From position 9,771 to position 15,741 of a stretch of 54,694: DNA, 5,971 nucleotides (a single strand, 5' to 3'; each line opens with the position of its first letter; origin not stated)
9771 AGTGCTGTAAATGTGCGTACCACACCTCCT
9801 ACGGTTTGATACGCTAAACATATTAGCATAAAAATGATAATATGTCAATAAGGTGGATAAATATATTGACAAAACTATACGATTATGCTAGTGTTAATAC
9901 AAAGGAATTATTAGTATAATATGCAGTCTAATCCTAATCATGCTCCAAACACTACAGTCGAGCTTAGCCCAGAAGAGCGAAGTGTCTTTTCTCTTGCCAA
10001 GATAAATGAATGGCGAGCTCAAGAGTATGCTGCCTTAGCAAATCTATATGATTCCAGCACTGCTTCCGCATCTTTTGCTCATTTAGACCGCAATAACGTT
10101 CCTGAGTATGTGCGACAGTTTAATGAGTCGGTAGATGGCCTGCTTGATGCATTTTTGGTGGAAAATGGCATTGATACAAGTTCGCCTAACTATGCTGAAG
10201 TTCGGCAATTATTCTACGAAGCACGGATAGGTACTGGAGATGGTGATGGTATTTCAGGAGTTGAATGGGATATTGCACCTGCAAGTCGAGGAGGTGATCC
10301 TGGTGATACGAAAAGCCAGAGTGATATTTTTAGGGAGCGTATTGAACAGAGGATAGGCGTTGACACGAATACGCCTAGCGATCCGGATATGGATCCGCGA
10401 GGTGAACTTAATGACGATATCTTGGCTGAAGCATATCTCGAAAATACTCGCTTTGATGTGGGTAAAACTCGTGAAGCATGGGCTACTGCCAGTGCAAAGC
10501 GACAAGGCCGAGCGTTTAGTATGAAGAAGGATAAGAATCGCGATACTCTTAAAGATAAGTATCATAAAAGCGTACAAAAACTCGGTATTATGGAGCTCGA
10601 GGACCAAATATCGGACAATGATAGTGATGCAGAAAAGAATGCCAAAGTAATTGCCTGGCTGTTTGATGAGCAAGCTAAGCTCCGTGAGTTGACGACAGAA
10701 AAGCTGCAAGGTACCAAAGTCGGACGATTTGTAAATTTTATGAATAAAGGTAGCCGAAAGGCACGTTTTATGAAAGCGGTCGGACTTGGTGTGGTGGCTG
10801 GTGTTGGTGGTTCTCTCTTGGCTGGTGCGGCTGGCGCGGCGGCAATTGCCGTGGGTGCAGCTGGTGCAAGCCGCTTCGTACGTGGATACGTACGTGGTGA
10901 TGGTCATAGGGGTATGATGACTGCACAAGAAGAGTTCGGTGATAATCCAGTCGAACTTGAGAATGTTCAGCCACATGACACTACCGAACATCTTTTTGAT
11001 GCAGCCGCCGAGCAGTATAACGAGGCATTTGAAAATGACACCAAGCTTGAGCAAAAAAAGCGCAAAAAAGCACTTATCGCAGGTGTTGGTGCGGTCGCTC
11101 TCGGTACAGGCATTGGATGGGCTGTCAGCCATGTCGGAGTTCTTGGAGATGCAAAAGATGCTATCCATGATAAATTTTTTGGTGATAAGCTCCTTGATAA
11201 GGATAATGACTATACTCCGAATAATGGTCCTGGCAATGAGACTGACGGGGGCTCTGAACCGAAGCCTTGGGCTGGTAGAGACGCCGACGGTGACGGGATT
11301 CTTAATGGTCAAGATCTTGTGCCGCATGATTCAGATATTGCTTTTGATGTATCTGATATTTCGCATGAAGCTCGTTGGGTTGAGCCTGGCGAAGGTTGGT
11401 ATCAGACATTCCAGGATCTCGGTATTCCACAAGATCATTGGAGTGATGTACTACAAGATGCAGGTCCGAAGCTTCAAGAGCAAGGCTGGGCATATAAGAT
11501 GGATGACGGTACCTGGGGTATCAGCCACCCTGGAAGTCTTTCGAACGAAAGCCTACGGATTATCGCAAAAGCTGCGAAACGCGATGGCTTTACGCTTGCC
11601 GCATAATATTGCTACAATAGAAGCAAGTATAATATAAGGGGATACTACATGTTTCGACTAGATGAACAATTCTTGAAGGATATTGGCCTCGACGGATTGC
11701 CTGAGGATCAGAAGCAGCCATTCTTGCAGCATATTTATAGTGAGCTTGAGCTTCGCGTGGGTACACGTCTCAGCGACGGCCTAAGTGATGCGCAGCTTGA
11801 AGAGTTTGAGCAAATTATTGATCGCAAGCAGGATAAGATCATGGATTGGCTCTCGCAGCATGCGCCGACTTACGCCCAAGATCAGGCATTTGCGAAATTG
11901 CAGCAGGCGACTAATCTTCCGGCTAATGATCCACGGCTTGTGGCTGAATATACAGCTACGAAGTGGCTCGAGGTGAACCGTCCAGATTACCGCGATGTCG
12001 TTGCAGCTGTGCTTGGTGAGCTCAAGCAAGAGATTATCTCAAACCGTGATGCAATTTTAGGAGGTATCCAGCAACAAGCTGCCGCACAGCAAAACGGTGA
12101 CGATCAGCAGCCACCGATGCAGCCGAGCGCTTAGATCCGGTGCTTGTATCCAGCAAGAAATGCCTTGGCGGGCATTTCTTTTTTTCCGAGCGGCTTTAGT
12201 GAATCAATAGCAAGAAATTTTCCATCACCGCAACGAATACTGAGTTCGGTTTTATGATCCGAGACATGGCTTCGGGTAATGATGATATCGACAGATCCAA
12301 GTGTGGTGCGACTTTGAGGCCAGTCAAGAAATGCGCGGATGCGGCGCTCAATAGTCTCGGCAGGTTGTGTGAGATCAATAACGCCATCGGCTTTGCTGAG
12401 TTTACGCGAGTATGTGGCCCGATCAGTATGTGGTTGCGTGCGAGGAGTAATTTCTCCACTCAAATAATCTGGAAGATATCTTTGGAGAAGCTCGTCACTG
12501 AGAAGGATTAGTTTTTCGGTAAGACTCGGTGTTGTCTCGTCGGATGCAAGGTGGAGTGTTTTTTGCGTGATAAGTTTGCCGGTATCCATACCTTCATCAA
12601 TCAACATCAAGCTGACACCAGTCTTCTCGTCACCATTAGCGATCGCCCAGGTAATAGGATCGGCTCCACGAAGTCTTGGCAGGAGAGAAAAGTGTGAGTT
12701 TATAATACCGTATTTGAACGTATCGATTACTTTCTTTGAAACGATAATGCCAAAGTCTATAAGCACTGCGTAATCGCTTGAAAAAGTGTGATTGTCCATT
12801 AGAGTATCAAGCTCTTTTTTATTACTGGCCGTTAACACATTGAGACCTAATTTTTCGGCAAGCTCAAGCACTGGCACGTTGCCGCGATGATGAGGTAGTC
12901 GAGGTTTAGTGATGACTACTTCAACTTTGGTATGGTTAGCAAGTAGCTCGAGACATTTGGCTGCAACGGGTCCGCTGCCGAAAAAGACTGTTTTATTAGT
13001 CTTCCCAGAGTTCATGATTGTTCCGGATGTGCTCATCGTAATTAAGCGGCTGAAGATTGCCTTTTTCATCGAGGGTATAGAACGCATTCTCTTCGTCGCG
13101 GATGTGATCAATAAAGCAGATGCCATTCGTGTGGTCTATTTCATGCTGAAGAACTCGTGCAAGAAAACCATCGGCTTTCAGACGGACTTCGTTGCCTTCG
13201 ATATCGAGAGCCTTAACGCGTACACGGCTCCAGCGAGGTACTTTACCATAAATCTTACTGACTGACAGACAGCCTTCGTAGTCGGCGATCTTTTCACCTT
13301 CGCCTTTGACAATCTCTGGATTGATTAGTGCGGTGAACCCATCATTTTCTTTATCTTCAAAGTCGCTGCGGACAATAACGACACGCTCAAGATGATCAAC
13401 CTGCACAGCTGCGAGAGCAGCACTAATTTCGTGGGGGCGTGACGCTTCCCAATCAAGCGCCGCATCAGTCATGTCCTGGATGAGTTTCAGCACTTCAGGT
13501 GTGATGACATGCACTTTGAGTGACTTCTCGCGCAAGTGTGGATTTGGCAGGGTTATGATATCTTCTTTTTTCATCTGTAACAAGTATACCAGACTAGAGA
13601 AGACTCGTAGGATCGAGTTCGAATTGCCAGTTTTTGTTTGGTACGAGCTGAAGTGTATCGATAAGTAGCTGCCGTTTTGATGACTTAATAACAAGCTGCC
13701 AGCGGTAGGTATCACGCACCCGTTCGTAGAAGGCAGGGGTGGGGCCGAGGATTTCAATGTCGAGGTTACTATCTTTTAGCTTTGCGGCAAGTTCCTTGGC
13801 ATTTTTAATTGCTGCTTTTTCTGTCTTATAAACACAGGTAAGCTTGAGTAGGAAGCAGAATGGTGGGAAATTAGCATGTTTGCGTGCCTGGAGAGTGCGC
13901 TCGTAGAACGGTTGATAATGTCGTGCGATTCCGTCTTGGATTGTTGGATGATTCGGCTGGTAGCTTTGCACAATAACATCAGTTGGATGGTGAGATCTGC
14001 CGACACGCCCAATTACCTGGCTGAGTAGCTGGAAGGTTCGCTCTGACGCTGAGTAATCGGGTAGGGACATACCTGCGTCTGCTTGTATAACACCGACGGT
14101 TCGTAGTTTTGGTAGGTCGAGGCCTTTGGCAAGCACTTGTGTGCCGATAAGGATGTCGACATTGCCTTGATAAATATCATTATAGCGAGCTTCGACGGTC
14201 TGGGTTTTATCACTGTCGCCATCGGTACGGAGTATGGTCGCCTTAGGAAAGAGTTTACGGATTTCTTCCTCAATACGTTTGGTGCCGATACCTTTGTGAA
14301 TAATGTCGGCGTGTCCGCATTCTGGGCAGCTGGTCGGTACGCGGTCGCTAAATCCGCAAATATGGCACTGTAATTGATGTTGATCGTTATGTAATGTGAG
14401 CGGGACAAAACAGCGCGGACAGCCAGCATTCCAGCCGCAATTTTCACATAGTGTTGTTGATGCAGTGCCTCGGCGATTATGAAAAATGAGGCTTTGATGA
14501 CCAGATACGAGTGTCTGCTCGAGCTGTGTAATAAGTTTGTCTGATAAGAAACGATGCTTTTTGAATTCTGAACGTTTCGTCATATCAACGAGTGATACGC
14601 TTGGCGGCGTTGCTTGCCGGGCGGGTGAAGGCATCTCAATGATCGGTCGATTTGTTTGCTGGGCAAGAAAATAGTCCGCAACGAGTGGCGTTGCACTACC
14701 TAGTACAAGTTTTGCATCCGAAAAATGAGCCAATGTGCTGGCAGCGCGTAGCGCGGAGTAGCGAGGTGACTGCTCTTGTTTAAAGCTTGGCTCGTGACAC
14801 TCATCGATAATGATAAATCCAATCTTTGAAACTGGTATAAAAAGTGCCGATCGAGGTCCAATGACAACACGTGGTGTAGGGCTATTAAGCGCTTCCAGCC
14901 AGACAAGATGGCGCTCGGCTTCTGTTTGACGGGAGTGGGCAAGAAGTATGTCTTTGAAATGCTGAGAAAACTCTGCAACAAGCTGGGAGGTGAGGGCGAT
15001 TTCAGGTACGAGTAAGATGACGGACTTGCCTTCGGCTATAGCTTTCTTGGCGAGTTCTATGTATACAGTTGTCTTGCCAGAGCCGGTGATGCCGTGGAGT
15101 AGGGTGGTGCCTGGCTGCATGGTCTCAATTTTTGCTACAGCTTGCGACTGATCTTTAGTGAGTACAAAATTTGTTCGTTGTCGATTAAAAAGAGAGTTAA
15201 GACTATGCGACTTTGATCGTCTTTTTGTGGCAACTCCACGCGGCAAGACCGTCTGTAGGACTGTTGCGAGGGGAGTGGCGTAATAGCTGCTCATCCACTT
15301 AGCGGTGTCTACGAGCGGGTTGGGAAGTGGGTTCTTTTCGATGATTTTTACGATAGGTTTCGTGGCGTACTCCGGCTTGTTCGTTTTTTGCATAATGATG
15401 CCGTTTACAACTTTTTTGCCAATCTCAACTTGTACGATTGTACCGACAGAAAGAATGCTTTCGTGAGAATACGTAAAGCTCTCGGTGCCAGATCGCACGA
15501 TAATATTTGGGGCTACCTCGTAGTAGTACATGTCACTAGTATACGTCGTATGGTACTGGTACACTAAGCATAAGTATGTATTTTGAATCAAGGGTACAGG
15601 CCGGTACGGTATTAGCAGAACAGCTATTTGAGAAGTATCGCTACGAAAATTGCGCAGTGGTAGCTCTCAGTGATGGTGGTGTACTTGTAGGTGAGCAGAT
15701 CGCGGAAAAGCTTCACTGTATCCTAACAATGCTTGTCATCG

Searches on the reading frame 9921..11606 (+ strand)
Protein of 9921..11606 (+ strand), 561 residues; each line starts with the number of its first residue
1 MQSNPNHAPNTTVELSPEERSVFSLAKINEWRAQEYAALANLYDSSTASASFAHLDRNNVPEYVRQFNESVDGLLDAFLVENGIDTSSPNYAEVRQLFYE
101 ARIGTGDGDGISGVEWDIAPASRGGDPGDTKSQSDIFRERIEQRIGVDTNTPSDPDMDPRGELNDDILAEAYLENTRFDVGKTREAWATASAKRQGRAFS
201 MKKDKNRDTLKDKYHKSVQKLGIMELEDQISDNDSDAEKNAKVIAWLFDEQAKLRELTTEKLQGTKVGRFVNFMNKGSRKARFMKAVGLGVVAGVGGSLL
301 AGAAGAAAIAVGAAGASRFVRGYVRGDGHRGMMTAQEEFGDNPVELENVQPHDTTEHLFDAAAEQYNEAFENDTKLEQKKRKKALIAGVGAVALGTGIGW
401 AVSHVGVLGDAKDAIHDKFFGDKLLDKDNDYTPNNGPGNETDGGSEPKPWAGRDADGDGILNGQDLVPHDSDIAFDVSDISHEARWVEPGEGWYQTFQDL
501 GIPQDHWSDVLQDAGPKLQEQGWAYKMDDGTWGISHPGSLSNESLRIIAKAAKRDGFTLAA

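Call 7: search_protein_families(library=pfam, proteins=[window:9921-11606:+], max_evalue=0.01)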
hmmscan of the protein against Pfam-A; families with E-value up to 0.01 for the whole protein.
window:9921-11606:+ (561 aa): 1 family
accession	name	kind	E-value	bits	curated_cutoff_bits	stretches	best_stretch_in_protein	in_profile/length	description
PF08711.16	Med26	-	0.0083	16.4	20.6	0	253-276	5-30/52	TFIIS helical bundle-like domain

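Call 8: search_protein_families(library=phrogs, proteins=[window:9921-11606:+], max_evalue=0.01)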
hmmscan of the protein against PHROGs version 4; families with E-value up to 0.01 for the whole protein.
window:9921-11606:+ (561 aa): 0 families

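Call 61: search_protein_families(library=ncbifam, proteins=[window:9921-11606:+], max_evalue=0.01)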
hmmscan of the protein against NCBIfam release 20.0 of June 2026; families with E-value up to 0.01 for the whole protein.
window:9921-11606:+ (561 aa): 0 families

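Call 102: search_protein_families(library=padloc, proteins=[window:9921-11606:+], max_evalue=0.01)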
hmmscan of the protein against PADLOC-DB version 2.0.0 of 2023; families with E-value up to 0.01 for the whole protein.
window:9921-11606:+ (561 aa): 0 families

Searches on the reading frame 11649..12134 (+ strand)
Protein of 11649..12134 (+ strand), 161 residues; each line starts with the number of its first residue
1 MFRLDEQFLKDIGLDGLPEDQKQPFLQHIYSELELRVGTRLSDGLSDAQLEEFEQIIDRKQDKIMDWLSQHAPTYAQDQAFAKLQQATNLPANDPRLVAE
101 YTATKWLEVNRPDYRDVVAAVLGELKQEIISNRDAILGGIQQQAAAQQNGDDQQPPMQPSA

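Call 7: search_protein_families(library=pfam, proteins=[window:11649-12134:+], max_evalue=0.01)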
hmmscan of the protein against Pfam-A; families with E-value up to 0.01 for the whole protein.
window:11649-12134:+ (161 aa): 2 families
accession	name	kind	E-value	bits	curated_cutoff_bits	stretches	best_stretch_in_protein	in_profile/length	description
PF18908.5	DUF5663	-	1.8e-17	64.1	23.7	1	9-77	2-71/84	Protein of unknown function (DUF5663)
PF03937.21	Sdh5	-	0.00016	21.9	27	1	43-86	28-74/76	Flavinator of succinate dehydrogenase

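Call 8: search_protein_families(library=phrogs, proteins=[window:11649-12134:+], max_evalue=0.01)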
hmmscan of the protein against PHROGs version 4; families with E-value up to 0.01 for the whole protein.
window:11649-12134:+ (161 aa): 0 families

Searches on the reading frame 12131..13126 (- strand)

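Call 7: search_protein_families(library=pfam, proteins=[window:12131-13126:-], max_evalue=0.01)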
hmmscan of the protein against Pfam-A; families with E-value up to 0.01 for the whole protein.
window:12131-13126:- (331 aa): 2 families
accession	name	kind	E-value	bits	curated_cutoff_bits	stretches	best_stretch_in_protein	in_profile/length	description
PF00551.24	Formyl_trans_N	-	4.1e-26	92.3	26.1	1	68-211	30-174/181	Formyl transferase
PF02911.23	Formyl_trans_C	-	1.6e-14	54.3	21.1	1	242-327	1-99/100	Formyl transferase, C-terminal domain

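Call 8: search_protein_families(library=phrogs, proteins=[window:12131-13126:-], max_evalue=0.01)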
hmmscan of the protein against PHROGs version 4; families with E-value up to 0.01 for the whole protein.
window:12131-13126:- (331 aa): 1 family
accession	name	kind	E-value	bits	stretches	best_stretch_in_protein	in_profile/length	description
phrog_9240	-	moron, auxiliary metabolic gene and host takeover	4.1e-30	106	1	48-210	7-168/199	cyanobacterial phosphoribosylglycinamide formyltransferase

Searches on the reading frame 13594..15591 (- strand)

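Call 7: search_protein_families(library=pfam, proteins=[window:13594-15591:-], max_evalue=0.01)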
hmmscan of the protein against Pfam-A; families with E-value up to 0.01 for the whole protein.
window:13594-15591:- (665 aa): 12 families
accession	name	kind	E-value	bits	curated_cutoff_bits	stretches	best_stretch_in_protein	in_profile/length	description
PF00270.35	DEAD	-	2.3e-16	60.4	26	1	145-302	1-160/167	DEAD/DEAH box helicase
PF18074.6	PriA_C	-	2.8e-16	60.5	26.9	1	577-650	1-76/95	Primosomal protein N C-terminal domain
PF17764.6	PriA_3primeBD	-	1.6e-14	54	22.7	1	37-117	10-96/96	3'DNA-binding domain (3'BD)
PF04851.21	ResIII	-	2e-14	54.3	22.5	1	143-302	3-162/164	Type III restriction enzyme, res subunit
PF00271.37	Helicase_C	-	2.9e-09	37.6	23.5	1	439-533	27-109/110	Helicase conserved C-terminal domain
PF18319.7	Zn_ribbon_PriA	-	5.8e-09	36.2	26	1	391-415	1-25/27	PriA DNA helicase Cys-rich region (CRR) domain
PF13604.12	AAA_30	-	2.8e-06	27.6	27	1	144-208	2-66/191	AAA domain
PF22590.2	Cas3-like_C_2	-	0.00024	21.8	27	0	462-533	62-104/106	CRISPR-associated nuclease/helicase Cas3, C-terminal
PF13191.12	AAA_16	-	0.00034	21.6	32.6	1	151-239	15-102/167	AAA ATPase domain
PF25199.1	nSTAND_NTPase5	-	0.00062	20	34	1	150-213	30-97/145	Novel STAND NTPase 5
PF01443.25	Viral_helicase1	-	0.0067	16.7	21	0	164-228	2-63/228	Viral superfamily 1 RNA helicase core domain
PF20720.3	nSTAND3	-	0.0082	16.3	27.2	0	142-194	1-51/155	Novel STAND NTPase 3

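Call 8: search_protein_families(library=phrogs, proteins=[window:13594-15591:-], max_evalue=0.01)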
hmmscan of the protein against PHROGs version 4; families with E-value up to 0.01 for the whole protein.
window:13594-15591:- (665 aa): 7 families
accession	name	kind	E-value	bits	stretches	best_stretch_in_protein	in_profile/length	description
phrog_16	-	DNA, RNA and nucleotide metabolism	8.1e-21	74.9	2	138-277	267-393/986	DNA helicase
phrog_6819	-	DNA, RNA and nucleotide metabolism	1.2e-10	41.4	1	144-533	21-342/645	Holliday junction branch migration helicase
phrog_62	-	DNA, RNA and nucleotide metabolism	5.5e-08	31.7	1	118-303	675-850/1881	DNA helicase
phrog_27849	-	unknown function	2.9e-06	26.7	1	437-533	455-545/664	-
phrog_1967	-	DNA, RNA and nucleotide metabolism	0.00017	21.3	1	121-193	129-200/776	DNA helicase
phrog_5482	-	unknown function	0.00019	21.3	1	154-208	46-100/341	-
phrog_16259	-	DNA, RNA and nucleotide metabolism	0.00033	21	1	157-211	129-183/330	DNA helicase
